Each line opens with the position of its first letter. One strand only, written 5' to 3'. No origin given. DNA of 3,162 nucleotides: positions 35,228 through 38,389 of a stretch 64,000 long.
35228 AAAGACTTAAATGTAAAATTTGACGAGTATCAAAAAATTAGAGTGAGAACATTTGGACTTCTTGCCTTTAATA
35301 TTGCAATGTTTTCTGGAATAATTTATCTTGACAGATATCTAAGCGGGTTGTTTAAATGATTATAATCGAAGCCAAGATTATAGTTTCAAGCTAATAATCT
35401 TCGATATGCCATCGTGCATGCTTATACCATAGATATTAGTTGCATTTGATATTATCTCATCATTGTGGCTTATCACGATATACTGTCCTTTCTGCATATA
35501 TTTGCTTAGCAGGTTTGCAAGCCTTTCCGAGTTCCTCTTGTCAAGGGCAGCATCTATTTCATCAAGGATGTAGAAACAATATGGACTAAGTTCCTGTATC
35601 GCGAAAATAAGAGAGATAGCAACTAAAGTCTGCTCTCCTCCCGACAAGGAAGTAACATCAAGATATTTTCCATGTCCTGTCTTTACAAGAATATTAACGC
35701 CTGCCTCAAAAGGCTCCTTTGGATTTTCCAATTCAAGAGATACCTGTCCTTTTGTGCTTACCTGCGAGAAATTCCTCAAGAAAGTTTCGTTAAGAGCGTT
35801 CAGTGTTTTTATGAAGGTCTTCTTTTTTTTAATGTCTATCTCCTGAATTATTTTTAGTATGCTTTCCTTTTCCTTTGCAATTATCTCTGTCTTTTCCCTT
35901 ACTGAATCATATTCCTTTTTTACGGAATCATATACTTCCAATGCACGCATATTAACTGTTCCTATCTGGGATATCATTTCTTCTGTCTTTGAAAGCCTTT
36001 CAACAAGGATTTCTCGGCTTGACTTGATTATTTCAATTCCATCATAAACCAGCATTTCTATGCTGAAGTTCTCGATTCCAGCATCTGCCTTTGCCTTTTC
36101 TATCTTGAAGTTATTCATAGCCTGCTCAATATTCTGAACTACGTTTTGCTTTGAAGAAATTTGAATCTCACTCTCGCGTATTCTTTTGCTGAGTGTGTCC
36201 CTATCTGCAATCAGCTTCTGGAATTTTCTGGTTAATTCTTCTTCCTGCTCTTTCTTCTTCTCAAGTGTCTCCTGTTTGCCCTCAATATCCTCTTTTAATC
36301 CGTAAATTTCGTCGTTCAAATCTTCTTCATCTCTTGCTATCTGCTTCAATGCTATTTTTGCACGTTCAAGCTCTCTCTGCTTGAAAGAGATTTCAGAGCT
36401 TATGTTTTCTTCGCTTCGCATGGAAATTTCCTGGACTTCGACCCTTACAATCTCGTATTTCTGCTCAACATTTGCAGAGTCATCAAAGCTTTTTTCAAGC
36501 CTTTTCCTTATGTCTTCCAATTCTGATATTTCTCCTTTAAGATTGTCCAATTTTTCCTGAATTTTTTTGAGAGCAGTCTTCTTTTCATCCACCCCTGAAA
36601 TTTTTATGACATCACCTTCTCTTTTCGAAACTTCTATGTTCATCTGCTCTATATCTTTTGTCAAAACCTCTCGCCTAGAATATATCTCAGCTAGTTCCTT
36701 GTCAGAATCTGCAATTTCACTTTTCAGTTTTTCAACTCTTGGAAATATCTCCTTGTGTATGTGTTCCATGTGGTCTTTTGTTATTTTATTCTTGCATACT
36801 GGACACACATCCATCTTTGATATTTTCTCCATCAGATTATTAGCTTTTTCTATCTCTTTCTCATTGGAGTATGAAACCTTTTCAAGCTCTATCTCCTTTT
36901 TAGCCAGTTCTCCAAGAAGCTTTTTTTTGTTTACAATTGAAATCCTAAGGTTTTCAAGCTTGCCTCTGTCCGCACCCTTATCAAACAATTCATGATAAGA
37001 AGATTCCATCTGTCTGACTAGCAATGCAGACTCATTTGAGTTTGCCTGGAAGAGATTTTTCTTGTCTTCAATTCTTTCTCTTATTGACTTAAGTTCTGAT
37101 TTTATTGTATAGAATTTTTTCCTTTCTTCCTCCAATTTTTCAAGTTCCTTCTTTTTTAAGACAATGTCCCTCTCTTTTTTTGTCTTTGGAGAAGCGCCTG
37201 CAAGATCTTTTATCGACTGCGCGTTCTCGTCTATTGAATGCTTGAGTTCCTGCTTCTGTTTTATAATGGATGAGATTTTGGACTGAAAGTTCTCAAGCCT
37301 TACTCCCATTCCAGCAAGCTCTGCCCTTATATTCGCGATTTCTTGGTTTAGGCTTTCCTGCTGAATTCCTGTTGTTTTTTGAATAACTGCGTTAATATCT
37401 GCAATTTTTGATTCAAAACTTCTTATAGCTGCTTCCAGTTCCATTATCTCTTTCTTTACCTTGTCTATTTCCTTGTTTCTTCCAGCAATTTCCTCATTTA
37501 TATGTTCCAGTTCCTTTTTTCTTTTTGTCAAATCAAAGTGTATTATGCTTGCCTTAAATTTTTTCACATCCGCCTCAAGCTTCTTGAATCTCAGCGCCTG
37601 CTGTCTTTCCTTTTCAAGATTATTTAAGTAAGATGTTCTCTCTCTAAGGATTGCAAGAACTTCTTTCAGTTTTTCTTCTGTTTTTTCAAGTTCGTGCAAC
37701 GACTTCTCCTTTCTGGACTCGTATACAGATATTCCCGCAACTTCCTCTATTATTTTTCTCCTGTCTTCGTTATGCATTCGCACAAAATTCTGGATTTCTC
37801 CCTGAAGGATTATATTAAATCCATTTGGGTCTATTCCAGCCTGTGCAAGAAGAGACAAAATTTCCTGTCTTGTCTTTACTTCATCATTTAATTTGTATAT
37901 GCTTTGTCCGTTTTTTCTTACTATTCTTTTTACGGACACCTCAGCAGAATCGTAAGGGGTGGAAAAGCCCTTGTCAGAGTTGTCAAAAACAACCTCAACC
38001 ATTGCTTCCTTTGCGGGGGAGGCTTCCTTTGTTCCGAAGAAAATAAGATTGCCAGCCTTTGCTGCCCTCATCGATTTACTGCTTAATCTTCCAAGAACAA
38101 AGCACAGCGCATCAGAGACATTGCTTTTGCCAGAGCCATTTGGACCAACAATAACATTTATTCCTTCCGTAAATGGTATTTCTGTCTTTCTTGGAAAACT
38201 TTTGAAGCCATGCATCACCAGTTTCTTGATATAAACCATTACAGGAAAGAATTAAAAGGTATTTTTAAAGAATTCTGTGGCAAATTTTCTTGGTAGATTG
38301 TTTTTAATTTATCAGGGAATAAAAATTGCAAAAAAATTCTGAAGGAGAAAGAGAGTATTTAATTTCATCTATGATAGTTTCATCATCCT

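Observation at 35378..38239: SMC head domains joined to a Rad50-type CPVC zinc hook instead of a hinge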

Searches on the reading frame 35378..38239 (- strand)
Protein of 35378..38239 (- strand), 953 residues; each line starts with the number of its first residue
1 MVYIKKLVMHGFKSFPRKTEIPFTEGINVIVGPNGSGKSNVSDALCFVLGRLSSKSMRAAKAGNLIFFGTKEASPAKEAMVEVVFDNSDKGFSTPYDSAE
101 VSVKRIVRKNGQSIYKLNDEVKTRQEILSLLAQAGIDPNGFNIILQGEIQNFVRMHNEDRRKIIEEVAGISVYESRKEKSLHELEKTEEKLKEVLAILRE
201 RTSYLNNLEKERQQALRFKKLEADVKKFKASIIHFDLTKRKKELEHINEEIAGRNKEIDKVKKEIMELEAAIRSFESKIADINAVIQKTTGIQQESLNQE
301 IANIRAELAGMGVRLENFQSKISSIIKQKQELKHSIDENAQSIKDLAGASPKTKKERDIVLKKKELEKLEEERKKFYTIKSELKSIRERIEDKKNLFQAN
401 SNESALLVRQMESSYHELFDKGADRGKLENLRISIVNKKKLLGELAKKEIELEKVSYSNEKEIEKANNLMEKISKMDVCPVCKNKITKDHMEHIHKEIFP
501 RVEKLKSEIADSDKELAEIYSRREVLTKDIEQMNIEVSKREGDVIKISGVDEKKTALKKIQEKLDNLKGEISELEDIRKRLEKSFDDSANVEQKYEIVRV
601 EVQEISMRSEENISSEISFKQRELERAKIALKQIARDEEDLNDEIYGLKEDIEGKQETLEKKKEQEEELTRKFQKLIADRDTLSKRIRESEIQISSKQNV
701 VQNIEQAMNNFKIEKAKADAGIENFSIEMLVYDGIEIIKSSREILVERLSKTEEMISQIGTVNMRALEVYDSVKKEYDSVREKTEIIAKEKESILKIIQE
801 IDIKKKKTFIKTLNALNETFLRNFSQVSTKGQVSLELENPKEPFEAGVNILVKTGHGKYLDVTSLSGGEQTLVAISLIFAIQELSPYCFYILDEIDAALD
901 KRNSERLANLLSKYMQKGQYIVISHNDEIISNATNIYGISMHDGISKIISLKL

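Call 3: search_protein_families(library=pfam, proteins=[window:35378-38239:-], max_evalue=10)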
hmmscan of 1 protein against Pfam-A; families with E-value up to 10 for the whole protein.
window:35378-38239:- (953 aa): 14 families
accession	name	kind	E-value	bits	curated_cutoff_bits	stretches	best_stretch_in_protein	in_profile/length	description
PF02463.25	SMC_N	-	1.6e-57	194.9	40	1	3-946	1-219/220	RecF/RecN/SMC N terminal domain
PF13476.12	AAA_23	-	5.7e-12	47.1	27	2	6-258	1-200/201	AAA domain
PF13304.12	AAA_21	-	9.7e-10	39.4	27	2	27-57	1-26/304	AAA domain, putative AbiEii toxin, Type IV TA system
PF13175.12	AAA_15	-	4.6e-08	33.5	32.1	1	3-316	2-266/374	AAA ATPase domain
PF13555.12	AAA_29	-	0.00018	21.6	27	1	13-49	10-46/61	P-loop containing region of AAA domain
PF13166.12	AAA_13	-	0.00029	20.1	36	2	178-299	358-479/713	AAA domain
PF06009.19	Laminin_II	-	0.0013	19.2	33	2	295-392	6-101/138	Laminin Domain II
PF05605.18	zf-Di19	-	0.0023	18.6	27.5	1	475-496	30-51/54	Drought induced 19 protein (Di19), zinc-binding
PF00004.35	AAA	-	0.0073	17.2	21.2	1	880-920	52-97/131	ATPase family associated with various cellular activities (AAA)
PF04513.17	Baculo_PEP_C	-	0.027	15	38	3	243-328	35-121/140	Baculovirus polyhedron envelope protein, PEP, C terminus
PF13671.12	AAA_33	-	0.16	12.7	27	1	29-63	3-39/143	AAA domain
PF04102.17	SlyX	-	0.39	11.8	30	1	241-278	16-53/67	SlyX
PF00269.25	SASP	-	0.76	10.2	22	1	698-717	2-21/59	Small, acid-soluble spore proteins, alpha/beta type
PF00005.33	ABC_tran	-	0.94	10.5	25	1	28-46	14-32/137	ABC transporter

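Call 4: search_protein_families(library=ncbifam, proteins=[window:35378-38239:-], max_evalue=1)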
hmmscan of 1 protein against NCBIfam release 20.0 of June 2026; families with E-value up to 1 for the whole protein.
window:35378-38239:- (953 aa): 38 families (the best 25 are shown)
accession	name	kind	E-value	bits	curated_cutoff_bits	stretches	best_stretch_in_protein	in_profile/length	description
TIGR02169.1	SMC_prok_A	equivalog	2e-162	542.5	729.4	2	3-475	1-481/1165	chromosome segregation protein SMC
TIGR02168.1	SMC_prok_B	equivalog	6.4e-152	507.8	567.35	2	3-474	1-473/1181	chromosome segregation protein SMC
NF045487.1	ASRP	equivalog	1.3e-35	123.1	300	3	17-323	6-273/593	archaea-specific SMC-related protein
NF003034.1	PRK03918.1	equivalog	1e-31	109.8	700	2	4-606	3-576/878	DNA double-strand break repair ATPase Rad50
NF041034.1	Rad50_Sulf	equivalog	3.2e-29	101.4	1000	1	4-946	3-864/872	DNA double-strand break repair ATPase Rad50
NF002572.0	PRK02224.1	equivalog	5.8e-26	91.1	1087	1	4-937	3-864/888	DNA double-strand break repair ATPase Rad50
NF002244.0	PRK01156.1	equivalog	4.5e-21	74.7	847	2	4-547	3-524/895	DNA double-strand break repair ATPase Rad50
NF041035.1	Rad50_Halo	equivalog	7.4e-20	70.9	1000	3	5-528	4-503/883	DNA double-strand break repair ATPase Rad50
NF045780.1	TrlF_fam_ATP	equivalog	1.1e-16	60.7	350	2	6-469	297-757/944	TrlF family AAA-like ATPase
TIGR00618.1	sbcc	subfamily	1.8e-12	46.1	478.5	1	4-214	3-231/1043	exonuclease subunit SbcC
TIGR00634.1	recN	equivalog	1.6e-10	40.6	407.85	2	17-396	14-351/563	DNA repair protein RecN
NF053563.1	Rkd4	equivalog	2e-10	39.4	860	2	3-90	2-83/747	arcadin-4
TIGR01166.1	cbiO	subfamily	5.2e-09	35.8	211.8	2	862-927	125-186/190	cobalt ABC transporter, ATP-binding protein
TIGR00611.2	recf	equivalog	5.3e-08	32.4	172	2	4-121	1-111/339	DNA replication/repair protein RecF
NF010068.0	PRK13548.1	equivalog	6.1e-07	28.8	261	2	861-923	134-198/261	heme ABC transporter ATP-binding protein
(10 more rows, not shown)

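Call 5: search_solved_structures(query=window:35378-38239:-, max_evalue=0.01, show_alignments=2)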
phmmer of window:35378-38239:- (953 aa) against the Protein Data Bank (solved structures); distinct sequences matched with E-value up to 0.01: 78 (the best 60 are shown).
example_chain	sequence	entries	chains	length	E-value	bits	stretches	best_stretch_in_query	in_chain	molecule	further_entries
5xei_A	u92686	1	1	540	1e-103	351.7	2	1-238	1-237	Chromosome partition protein Smc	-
5xns_A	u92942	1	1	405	1.5e-93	318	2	1-201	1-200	Chromosome partition protein Smc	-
4i99_A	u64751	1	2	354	1.1e-83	285.4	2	1-185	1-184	Chromosome partition protein Smc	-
5xg3_A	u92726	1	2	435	2.4e-70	241.3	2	3-208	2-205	Chromosome partition protein Smc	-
3zgx_A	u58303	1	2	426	3.8e-70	240.6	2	3-208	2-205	CHROMOSOME PARTITION PROTEIN SMC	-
5h68_A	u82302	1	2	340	1.5e-57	198.9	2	2-170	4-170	Chromosome partition protein Smc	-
6qj1_A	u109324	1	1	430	3.1e-52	181.4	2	4-220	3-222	Structural maintenance of chromosomes protein,Structural maintenance of chromosomes protei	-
6qj0_A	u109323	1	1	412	1.7e-51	178.9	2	4-214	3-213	Structural maintenance of chromosomes protein,Structural maintenance of chromosomes protei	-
1xew_X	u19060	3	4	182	6.6e-50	173.7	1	1-183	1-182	SMC protein | Chromosome segregation protein smc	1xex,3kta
9f5w_A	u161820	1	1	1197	2e-49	172.1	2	3-303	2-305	Structural maintenance of chromosomes protein 2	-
6yvu_A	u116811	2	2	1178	1.1e-47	166.4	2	4-514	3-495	Structural maintenance of chromosomes protein 2,Structural maintenance of chromosomes prot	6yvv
6yvd_C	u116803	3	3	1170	1.3e-47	166.1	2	4-514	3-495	Structural maintenance of chromosomes protein 2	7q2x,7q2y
7qen_A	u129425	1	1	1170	2.8e-47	165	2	4-514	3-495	Structural maintenance of chromosomes protein 2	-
8roj_A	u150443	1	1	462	4.8e-46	160.9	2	2-272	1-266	Structural maintenance of chromosomes protein 3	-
8p0a_B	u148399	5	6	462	1.2e-45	159.6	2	2-272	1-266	Structural maintenance of chromosomes protein 3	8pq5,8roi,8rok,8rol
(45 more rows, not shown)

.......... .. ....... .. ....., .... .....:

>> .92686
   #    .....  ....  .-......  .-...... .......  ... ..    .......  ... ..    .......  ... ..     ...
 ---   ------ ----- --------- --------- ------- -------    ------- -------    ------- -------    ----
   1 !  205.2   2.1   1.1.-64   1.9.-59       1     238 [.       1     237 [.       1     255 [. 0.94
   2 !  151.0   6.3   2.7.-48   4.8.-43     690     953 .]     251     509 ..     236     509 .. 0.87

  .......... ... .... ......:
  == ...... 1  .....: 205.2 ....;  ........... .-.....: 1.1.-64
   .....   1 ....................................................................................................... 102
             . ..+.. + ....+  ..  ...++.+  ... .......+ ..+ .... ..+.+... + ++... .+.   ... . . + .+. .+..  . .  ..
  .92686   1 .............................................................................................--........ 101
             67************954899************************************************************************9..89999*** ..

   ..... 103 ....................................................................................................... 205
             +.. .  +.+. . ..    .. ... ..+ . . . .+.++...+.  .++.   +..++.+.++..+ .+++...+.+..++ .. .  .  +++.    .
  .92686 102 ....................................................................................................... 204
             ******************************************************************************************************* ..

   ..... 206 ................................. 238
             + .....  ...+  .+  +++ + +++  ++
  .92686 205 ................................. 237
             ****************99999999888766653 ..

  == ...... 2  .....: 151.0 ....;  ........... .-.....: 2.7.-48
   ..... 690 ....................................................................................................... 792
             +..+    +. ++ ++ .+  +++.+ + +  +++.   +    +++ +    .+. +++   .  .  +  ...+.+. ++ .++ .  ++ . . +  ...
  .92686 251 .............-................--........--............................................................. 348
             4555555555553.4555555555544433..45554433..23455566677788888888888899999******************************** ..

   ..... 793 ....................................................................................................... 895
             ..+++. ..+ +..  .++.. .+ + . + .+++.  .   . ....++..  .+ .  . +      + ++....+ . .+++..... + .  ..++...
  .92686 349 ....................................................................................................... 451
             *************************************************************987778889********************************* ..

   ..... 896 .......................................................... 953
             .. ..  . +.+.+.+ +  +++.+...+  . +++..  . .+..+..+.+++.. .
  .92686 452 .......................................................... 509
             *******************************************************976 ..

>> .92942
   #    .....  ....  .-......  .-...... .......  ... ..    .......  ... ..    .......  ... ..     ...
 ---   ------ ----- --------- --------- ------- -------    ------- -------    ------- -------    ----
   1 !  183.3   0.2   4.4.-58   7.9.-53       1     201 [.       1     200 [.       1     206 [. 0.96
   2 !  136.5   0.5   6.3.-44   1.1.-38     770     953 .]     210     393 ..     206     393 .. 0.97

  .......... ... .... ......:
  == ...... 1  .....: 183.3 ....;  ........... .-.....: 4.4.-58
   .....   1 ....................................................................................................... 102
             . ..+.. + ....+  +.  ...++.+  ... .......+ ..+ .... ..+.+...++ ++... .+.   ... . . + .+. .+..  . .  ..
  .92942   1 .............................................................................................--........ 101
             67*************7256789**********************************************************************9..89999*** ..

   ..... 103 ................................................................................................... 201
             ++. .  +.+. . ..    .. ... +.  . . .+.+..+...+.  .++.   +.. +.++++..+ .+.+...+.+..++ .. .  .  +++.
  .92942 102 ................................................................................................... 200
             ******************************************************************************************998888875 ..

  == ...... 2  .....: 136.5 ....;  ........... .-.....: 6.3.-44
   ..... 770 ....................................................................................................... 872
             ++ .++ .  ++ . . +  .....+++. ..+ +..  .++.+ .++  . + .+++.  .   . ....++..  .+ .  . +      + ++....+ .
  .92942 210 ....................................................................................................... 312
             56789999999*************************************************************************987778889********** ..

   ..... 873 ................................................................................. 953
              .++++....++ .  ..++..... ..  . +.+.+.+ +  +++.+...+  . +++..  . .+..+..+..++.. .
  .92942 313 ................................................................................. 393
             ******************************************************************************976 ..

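Call 7: find_homologous_proteins(query=window:35378-38239:-, max_evalue=1e-10)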
Query window:35378-38239:- (953 aa): 7932 proteins with E <= 1e-10 among 8000 candidates; the best 120 are listed.
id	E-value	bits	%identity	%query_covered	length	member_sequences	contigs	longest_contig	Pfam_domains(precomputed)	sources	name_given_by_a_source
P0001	0.0e+0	1970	100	100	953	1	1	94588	PF13175.13,PF13476.13,PF02463.26,PF13304.13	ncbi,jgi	jgi:chromosome segregation protein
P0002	0.0e+0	1677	83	100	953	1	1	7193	PF13175.13,PF13476.13,PF02463.26,PF13304.13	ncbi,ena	-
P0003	0.0e+0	1647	82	100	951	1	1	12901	PF13175.13,PF13476.13,PF02463.26,PF13304.13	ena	-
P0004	0.0e+0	1625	82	100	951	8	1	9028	PF13175.13,PF13476.13,PF02463.26,PF13304.13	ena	-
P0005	0.0e+0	1617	80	100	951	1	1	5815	PF13175.13,PF13476.13,PF02463.26,PF13304.13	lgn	-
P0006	0.0e+0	1613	81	100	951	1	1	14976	PF13175.13,PF13476.13,PF02463.26,PF13304.13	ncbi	-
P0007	0.0e+0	1610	81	100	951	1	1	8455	PF13175.13,PF13476.13,PF02463.26,PF13304.13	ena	-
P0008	0.0e+0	1610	81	100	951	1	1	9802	PF13175.13,PF13476.13,PF02463.26,PF13304.13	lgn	-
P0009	0.0e+0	1601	80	99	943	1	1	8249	PF13175.13,PF13476.13,PF02463.26,PF13304.13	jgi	jgi:chromosome segregation protein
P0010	0.0e+0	1600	80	100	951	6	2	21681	PF13175.13,PF13476.13,PF02463.26,PF13304.13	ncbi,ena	-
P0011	0.0e+0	1595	79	100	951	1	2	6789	PF13175.13,PF13476.13,PF02463.26,PF13304.13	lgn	-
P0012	0.0e+0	1564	78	100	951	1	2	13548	PF13175.13,PF13476.13,PF02463.26,PF13304.13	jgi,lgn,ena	jgi:chromosome segregation protein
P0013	0.0e+0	1559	78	100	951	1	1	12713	PF13476.13,PF02463.26,PF13304.13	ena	-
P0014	0.0e+0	1553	77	100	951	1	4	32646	PF13175.13,PF13476.13,PF02463.26,PF13304.13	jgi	jgi:chromosome segregation protein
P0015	0.0e+0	1534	76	100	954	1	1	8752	PF13175.13,PF13476.13,PF02463.26,PF13304.13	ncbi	ncbi:MAG: chromosome segregation SMC family protein [Candidatus Pacearchaeota archaeon]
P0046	0.0e+0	1309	66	100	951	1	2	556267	PF02463.26,PF13304.13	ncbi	-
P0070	0.0e+0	1299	66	100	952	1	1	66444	PF13175.13,PF13476.13,PF02463.26,PF04423.20,PF13304.13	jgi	-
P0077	0.0e+0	1295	66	99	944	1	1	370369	PF13175.13,PF13476.13,PF02463.26,PF13304.13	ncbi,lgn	-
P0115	0.0e+0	1285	66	99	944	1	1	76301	PF13175.13,PF13476.13,PF02463.26,PF04423.20,PF13304.13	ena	-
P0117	0.0e+0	1284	66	100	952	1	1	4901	PF13476.13,PF02463.26,PF04423.20,PF13304.13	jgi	jgi:chromosome segregation protein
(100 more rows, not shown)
